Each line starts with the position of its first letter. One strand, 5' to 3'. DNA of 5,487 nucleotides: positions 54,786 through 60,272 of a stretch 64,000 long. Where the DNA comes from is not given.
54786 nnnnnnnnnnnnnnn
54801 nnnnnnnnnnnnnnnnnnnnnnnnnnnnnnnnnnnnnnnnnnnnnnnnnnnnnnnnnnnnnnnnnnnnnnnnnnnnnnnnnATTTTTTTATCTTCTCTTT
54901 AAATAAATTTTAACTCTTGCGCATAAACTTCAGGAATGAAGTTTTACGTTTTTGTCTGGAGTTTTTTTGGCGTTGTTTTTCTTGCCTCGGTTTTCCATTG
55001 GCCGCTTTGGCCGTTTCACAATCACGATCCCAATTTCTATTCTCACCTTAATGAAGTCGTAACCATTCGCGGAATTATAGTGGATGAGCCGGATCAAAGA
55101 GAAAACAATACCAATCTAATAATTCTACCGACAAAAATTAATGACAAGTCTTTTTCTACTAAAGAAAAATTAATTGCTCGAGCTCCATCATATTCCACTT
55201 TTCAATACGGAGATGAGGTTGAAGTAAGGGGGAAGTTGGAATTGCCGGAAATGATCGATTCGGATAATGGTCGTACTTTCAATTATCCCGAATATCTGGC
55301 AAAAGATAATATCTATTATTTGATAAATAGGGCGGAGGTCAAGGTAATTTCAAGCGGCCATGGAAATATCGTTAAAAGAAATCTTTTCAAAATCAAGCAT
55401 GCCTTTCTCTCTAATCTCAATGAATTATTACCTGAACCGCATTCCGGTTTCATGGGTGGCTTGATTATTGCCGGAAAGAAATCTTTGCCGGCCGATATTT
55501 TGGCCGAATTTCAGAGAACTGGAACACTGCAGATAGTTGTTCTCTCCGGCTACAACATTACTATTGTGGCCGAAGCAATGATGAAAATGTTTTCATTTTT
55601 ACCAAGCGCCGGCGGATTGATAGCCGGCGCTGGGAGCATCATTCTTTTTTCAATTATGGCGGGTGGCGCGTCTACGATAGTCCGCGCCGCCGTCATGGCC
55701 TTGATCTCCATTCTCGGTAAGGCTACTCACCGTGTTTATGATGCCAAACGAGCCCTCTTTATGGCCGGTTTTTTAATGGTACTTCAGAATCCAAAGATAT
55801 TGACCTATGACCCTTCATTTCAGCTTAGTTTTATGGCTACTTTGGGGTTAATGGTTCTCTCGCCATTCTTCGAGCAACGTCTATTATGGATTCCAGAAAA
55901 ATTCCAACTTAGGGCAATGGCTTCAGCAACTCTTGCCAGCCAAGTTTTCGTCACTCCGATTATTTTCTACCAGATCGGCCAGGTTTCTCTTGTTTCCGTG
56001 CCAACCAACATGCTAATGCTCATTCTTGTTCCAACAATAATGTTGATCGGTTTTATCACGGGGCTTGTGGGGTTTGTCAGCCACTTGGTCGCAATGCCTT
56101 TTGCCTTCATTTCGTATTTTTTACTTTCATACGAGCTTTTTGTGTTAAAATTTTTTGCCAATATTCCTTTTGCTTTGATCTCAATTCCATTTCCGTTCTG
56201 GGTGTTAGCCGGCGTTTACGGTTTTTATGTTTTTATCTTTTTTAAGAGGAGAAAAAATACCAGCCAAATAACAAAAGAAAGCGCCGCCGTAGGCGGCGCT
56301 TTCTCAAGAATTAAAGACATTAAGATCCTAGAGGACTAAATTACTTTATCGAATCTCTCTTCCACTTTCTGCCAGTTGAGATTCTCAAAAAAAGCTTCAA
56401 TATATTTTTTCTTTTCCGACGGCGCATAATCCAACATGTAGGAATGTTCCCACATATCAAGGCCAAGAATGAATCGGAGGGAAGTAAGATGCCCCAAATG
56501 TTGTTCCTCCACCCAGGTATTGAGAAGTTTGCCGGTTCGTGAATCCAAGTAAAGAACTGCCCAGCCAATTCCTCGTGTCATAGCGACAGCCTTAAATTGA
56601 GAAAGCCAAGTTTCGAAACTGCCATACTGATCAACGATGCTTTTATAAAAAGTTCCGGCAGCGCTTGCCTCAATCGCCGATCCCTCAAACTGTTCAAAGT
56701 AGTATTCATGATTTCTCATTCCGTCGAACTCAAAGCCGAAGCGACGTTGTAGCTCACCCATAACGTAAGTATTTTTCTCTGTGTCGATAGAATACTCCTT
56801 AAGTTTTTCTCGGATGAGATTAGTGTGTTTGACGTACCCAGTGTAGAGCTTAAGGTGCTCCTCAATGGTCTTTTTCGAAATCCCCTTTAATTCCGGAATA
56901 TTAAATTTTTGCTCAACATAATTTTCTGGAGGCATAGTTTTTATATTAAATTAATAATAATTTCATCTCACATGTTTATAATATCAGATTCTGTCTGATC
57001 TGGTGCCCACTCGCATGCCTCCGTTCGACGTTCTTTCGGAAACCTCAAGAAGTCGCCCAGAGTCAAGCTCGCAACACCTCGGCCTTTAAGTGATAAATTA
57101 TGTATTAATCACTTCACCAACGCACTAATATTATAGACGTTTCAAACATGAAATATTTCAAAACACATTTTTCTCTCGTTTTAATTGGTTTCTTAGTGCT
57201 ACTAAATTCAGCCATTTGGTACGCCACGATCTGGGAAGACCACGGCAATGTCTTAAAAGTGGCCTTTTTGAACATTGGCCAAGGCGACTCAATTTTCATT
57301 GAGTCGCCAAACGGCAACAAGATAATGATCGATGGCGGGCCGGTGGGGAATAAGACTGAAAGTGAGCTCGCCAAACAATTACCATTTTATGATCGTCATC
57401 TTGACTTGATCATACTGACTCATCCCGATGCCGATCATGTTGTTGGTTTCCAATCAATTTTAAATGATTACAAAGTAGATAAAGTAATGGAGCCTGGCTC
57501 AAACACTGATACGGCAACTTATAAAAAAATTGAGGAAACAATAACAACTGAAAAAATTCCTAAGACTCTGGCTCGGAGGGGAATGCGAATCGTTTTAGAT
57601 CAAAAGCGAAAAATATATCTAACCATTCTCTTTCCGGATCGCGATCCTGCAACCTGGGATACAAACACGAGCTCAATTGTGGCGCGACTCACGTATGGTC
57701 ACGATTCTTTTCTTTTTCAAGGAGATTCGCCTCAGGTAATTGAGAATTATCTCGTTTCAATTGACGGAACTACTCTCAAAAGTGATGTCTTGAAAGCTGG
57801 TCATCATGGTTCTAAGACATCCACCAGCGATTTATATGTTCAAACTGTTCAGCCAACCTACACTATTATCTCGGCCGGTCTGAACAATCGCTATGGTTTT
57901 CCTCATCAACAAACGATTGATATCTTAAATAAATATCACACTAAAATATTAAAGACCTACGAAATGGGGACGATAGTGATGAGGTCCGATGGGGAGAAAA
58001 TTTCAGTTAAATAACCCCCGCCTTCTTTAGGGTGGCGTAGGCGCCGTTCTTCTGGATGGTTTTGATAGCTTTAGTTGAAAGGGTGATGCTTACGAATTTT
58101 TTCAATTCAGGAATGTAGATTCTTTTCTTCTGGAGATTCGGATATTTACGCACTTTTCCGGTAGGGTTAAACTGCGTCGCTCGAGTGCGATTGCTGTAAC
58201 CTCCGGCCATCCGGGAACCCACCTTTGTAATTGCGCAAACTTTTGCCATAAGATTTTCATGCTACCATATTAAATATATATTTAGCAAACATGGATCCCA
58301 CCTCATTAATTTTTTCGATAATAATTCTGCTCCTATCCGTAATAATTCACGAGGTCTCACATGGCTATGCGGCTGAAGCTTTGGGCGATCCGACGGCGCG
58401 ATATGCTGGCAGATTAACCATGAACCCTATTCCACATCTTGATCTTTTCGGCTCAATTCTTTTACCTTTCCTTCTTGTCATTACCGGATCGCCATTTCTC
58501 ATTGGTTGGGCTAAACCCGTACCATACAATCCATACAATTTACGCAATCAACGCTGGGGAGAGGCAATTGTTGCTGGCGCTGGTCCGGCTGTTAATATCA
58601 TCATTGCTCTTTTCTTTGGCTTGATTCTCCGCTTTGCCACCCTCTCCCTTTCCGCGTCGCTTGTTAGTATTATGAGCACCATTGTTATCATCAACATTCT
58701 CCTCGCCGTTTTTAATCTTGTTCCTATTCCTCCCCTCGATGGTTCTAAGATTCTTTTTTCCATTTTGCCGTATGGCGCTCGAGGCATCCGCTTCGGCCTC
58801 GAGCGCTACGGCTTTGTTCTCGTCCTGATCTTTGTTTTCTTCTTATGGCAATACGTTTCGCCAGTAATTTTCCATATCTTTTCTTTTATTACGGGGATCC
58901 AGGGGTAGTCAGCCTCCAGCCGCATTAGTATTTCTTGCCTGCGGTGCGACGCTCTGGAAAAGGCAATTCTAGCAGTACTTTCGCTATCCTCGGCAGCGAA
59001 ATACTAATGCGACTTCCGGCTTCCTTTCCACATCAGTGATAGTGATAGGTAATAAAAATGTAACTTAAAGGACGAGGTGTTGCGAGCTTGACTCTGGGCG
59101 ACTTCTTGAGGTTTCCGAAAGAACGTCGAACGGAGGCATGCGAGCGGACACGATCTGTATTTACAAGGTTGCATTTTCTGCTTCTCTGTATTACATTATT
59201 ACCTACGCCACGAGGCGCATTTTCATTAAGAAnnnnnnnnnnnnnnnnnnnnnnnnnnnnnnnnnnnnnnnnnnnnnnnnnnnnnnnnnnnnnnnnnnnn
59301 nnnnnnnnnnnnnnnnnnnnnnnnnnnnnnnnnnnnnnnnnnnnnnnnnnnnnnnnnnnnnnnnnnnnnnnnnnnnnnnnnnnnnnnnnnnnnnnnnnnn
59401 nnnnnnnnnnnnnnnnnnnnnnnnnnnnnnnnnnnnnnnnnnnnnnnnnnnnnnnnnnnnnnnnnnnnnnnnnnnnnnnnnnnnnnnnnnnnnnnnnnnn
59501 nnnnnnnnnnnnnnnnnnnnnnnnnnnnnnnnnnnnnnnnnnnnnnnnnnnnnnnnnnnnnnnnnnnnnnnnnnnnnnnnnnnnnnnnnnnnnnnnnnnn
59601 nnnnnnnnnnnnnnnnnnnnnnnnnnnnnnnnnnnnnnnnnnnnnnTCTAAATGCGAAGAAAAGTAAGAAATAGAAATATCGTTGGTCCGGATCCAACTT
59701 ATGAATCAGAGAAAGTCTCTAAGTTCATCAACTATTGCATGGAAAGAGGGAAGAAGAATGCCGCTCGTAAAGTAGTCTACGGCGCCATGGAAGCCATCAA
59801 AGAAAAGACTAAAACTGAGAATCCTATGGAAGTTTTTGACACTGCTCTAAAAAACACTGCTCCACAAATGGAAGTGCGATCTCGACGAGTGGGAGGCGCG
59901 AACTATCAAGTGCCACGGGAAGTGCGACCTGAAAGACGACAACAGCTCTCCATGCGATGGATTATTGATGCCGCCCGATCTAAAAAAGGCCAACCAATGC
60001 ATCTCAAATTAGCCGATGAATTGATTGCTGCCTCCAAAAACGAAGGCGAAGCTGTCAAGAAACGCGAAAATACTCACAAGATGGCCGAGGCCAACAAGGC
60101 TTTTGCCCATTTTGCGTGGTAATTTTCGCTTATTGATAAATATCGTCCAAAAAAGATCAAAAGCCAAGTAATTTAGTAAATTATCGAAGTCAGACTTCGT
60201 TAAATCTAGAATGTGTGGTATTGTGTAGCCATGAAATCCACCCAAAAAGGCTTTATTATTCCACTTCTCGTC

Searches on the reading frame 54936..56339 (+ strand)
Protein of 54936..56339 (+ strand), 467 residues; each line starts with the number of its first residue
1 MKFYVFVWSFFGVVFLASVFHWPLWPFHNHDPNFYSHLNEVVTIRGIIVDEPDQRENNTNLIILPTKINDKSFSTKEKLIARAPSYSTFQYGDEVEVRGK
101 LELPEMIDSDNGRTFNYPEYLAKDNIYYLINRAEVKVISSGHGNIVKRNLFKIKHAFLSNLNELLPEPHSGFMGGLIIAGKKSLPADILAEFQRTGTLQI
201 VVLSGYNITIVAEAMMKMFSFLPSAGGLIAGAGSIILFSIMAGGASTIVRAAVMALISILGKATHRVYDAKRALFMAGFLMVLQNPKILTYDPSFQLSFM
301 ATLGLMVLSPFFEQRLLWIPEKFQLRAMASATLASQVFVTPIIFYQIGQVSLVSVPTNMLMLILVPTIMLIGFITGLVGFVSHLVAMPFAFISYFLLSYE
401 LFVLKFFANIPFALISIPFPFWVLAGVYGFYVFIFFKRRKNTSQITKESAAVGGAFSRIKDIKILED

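Call 42: search_protein_families(library=pfam, proteins=[window:54936-56339:+])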
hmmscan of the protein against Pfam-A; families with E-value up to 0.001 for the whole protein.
window:54936-56339:+ (467 aa): 2 families
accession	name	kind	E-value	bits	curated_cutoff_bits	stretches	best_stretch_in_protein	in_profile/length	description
PF03772.21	Competence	-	1.1e-37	130.4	23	1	176-438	1-267/270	Competence protein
PF13567.11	DUF4131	-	6e-14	52.5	31.6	1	6-131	33-158/165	Domain of unknown function (DUF4131)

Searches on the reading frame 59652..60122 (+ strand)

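Call 42: search_protein_families(library=pfam, proteins=[window:59652-60122:+])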
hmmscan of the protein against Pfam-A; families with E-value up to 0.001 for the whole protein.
window:59652-60122:+ (156 aa): 1 family
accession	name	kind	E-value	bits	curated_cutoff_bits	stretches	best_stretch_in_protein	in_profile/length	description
PF00177.27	Ribosomal_S7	-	1.6e-58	197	24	1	2-149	2-148/148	Ribosomal protein S7p/S5e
